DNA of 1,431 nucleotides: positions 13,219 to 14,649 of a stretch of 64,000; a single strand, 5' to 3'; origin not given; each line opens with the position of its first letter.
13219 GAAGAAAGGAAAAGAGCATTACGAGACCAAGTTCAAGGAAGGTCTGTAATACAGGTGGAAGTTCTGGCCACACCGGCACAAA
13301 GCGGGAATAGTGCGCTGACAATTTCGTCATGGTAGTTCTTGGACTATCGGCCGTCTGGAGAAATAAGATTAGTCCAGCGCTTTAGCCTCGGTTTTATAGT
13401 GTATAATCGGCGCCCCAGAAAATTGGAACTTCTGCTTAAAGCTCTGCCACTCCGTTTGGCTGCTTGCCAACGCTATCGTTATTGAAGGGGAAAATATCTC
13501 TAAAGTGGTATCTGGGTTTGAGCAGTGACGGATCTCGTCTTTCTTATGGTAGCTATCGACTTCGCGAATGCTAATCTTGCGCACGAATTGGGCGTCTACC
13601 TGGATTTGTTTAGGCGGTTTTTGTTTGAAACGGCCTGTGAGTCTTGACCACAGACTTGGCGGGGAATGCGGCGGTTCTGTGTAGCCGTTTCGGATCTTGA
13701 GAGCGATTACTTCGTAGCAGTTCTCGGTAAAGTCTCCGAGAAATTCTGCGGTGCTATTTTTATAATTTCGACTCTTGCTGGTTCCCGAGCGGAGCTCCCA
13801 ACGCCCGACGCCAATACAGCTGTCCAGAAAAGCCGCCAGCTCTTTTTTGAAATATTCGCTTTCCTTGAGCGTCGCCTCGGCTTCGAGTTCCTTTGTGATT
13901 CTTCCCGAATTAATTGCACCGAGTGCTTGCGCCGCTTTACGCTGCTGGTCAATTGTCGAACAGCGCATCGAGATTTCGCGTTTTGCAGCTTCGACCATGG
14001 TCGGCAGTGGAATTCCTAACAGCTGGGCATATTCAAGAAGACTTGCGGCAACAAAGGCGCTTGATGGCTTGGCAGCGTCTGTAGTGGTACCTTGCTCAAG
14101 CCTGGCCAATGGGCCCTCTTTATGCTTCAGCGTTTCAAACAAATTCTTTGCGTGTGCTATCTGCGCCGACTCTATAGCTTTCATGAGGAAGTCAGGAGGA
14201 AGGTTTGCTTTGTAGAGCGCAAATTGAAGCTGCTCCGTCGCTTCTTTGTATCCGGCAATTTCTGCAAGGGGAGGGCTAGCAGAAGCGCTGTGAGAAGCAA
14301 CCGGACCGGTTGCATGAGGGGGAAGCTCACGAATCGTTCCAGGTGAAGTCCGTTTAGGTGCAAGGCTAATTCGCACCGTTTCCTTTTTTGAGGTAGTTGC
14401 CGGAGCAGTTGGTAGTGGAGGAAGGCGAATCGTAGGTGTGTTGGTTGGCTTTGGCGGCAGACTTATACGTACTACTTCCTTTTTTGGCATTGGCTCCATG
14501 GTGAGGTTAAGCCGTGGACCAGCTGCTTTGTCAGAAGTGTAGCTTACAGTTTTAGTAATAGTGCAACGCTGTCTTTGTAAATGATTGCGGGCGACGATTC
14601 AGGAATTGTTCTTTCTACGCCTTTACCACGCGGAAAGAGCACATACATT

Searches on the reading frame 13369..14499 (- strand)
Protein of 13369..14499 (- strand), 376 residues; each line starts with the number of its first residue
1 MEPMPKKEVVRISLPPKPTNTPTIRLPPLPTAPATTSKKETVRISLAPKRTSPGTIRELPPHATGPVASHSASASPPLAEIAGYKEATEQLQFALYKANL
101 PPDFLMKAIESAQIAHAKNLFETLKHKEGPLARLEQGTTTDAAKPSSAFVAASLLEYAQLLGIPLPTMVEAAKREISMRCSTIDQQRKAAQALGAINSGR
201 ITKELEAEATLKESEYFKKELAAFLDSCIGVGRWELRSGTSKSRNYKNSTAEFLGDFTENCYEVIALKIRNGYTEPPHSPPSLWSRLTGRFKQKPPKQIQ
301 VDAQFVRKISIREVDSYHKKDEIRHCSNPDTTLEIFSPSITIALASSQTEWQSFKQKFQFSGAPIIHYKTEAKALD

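Call 7: search_protein_families(library=pfam, proteins=[window:13369-14499:-], max_evalue=0.01)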
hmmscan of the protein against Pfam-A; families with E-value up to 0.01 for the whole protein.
window:13369-14499:- (376 aa): 0 families

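Call 8: search_protein_families(library=ncbifam, proteins=[window:13369-14499:-], max_evalue=0.01)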
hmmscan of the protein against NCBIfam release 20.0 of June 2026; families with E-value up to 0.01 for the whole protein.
window:13369-14499:- (376 aa): 0 families

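Call 49: find_encoding_contigs(protein=window:13369-14499:-, flank=10000, max_places=10)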
Protein window:13369-14499:- (376 aa): no gene with exactly this product is on record in the collection.

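Call 68: search_protein_families(library=phrogs, proteins=[window:13369-14499:-], max_evalue=0.01)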
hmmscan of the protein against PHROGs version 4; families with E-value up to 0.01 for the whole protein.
window:13369-14499:- (376 aa): 0 families

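Call 69: search_protein_families(library=padloc, proteins=[window:13369-14499:-], max_evalue=0.01)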
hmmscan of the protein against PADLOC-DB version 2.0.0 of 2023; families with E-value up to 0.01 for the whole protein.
window:13369-14499:- (376 aa): 0 families
